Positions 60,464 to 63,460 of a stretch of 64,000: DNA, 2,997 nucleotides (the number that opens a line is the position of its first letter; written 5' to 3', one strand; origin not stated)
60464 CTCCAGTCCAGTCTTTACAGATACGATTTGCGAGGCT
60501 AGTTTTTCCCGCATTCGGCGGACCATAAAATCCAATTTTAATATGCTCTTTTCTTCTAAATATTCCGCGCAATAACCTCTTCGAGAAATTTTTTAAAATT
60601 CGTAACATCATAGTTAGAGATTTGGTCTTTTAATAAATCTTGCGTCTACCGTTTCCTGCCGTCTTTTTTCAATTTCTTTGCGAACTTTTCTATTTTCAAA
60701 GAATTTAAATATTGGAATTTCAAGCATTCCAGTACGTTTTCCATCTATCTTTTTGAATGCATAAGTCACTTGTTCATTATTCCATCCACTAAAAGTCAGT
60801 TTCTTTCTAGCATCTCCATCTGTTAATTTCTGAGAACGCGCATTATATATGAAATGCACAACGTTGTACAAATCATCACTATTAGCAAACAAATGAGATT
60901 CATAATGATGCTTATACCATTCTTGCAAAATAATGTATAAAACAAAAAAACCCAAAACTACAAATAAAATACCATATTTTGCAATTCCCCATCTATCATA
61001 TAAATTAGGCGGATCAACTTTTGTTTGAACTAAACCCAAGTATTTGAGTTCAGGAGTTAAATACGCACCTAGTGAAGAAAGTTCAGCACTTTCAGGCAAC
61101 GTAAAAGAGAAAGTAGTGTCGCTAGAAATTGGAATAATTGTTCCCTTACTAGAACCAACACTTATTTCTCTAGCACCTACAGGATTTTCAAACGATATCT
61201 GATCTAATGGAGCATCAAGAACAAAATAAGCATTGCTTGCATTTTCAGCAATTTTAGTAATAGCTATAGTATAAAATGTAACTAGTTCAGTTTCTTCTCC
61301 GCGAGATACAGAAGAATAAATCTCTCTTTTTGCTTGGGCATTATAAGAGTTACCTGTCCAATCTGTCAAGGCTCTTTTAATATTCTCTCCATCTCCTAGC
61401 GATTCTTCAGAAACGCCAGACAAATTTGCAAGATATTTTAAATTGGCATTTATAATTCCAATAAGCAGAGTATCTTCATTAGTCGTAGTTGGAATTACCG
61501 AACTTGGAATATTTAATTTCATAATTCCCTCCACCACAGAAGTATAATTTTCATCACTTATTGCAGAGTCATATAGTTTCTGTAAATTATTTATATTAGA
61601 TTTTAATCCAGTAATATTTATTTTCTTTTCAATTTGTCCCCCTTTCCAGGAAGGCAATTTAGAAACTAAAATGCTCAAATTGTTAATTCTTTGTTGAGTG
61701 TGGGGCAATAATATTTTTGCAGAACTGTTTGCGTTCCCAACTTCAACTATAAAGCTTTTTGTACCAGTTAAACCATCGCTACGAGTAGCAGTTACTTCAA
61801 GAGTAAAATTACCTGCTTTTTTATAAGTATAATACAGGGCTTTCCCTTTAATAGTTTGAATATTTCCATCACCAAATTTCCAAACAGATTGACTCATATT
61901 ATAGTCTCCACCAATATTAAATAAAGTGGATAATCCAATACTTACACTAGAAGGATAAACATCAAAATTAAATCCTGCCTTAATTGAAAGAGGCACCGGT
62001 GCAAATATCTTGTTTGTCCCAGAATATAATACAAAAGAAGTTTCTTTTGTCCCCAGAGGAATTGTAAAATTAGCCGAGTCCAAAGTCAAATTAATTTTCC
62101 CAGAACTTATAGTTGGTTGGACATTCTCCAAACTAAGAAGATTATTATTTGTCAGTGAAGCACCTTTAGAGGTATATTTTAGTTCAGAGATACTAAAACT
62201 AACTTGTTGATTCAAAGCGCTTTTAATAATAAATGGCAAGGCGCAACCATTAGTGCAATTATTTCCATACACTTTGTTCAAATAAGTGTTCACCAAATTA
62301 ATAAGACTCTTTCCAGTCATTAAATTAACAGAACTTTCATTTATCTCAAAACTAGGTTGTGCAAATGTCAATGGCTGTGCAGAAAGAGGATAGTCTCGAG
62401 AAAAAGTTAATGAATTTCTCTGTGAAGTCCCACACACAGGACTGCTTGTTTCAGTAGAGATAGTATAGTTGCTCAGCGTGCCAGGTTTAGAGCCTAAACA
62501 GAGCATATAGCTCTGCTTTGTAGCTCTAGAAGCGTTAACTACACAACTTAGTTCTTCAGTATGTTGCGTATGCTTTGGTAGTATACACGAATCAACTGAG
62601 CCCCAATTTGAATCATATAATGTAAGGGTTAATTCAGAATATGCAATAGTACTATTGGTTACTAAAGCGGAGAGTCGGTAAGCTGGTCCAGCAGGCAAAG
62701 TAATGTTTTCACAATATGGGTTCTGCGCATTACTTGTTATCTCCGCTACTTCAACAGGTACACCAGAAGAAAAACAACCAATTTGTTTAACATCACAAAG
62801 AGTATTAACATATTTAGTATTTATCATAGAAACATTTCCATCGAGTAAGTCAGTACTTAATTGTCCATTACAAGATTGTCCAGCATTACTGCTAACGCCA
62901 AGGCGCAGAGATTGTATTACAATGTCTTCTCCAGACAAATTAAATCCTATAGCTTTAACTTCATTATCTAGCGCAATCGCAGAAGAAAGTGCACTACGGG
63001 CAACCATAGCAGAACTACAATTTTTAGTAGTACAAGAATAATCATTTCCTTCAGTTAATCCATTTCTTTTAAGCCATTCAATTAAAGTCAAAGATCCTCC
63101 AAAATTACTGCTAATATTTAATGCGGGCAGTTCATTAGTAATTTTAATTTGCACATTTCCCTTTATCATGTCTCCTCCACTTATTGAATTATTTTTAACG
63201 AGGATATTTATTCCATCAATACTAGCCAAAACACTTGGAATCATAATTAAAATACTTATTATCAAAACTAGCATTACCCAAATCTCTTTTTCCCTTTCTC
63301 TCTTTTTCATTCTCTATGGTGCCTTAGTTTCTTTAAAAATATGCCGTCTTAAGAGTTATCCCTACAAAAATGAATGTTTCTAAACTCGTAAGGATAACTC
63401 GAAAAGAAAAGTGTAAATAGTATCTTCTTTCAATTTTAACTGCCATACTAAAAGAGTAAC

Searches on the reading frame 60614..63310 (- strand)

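Call 99: search_protein_families(library=pfam, proteins=[window:60614-63310:-], max_evalue=0.001)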
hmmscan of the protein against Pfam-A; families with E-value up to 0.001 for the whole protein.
window:60614-63310:- (898 aa): 2 families
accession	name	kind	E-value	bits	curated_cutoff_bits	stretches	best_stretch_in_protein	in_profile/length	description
PF18911.6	PKD_4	-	1.9e-07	31.5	27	1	467-520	29-81/85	PKD domain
PF00801.26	PKD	-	1.7e-05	25.2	23.5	1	476-520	33-77/80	PKD domain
